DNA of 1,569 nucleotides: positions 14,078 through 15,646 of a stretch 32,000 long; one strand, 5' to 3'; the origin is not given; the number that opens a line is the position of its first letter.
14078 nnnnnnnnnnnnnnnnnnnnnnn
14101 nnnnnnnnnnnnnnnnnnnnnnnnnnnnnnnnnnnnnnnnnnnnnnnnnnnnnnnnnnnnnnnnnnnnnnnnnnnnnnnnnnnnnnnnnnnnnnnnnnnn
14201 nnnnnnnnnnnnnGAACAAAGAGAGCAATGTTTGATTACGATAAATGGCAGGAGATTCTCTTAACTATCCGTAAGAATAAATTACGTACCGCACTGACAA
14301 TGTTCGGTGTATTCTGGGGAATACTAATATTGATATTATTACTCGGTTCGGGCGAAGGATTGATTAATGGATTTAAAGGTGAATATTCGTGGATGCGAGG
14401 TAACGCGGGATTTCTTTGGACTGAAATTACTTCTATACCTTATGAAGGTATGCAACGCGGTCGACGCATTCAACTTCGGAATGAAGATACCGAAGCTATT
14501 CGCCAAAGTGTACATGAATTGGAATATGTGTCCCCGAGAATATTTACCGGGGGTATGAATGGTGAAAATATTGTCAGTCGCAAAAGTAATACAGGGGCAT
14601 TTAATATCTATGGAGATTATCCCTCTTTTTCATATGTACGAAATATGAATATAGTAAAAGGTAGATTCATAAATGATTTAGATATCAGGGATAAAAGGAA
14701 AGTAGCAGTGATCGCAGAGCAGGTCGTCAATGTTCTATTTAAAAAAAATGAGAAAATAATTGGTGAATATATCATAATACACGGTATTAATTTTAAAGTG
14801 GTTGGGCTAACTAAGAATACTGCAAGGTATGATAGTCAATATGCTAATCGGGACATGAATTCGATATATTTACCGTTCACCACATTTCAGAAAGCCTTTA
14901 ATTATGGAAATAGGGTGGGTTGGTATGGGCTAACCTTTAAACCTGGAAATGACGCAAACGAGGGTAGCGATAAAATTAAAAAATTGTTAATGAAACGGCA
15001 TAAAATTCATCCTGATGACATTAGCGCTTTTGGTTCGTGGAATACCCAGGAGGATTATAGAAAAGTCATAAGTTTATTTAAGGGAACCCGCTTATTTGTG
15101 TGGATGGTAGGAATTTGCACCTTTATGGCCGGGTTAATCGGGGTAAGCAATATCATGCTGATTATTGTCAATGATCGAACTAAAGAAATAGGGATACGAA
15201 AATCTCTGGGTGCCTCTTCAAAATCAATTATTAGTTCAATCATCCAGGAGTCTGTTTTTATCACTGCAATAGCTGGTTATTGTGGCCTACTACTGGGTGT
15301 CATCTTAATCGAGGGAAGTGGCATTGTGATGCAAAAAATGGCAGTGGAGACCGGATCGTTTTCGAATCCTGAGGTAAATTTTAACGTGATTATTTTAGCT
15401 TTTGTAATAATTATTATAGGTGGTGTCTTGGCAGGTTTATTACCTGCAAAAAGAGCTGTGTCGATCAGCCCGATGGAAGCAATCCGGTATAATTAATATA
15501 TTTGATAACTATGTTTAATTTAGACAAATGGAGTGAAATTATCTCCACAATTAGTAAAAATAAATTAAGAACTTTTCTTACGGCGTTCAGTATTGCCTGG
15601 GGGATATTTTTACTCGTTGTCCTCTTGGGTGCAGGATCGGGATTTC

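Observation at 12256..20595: One ATPase, six permeases: A-B-A-B-A-B triplication of a LolC/LolE-like heteropair inside a TolC/adaptor efflux operon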

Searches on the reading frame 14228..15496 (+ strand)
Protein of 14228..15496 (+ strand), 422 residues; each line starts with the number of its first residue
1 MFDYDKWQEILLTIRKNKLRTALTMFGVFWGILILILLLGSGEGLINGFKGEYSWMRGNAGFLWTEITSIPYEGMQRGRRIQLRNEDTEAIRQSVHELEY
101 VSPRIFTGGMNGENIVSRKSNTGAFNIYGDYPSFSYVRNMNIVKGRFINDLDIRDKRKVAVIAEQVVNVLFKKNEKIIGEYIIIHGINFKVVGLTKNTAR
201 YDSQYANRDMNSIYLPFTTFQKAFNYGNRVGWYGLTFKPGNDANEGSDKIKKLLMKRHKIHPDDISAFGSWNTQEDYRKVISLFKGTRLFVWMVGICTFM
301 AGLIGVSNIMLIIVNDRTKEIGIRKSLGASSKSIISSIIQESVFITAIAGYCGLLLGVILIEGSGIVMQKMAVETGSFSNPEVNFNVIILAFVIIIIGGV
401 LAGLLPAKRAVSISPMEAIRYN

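Call 4: search_protein_families(library=pfam, proteins=[window:14228-15496:+])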
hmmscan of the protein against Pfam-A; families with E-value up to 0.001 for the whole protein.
window:14228-15496:+ (422 aa): 2 families
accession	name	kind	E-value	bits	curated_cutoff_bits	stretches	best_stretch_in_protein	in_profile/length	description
PF12704.14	MacB_PCD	-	1.5e-28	100.9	27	1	21-252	1-206/207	MacB-like periplasmic core domain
PF02687.27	FtsX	-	5.8e-16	59.1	25.5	1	293-415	2-120/120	FtsX-like permease C-terminal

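Call 5: search_protein_families(library=ncbifam, proteins=[window:14228-15496:+])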
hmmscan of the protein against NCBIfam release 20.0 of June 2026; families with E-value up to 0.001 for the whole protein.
window:14228-15496:+ (422 aa): 7 families
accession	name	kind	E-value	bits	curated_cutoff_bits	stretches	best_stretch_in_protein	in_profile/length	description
NF007826.0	PRK10535.1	equivalog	8.3e-36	123.5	966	1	13-419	264-645/648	macrolide ABC transporter ATP-binding protein/permease MacB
TIGR03434.1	ADOP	subfamily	5.1e-29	100.9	622.3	1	135-421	537-802/803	ADOP family duplicated permease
TIGR02212.1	lolCE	equivalog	7e-10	38.4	362.45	1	206-422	194-411/411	lipoprotein-releasing ABC transporter permease subunit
NF038346.1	FtsX_actino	exception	1.4e-05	24.7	250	1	277-403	169-295/308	permease-like cell division protein FtsX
TIGR01185.1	devC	equivalog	3.1e-05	23.1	290.35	1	235-402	212-367/380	ABC transporter permease DevC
NF008076.0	PRK10814.1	exception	0.00012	21.2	473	1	282-422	255-399/399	lipoprotein-releasing ABC transporter permease subunit LolC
NF038008.1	ABC_perm_DarB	equivalog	0.00012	20.2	700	1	291-378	276-362/777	darobactin export ABC transporter permease subunit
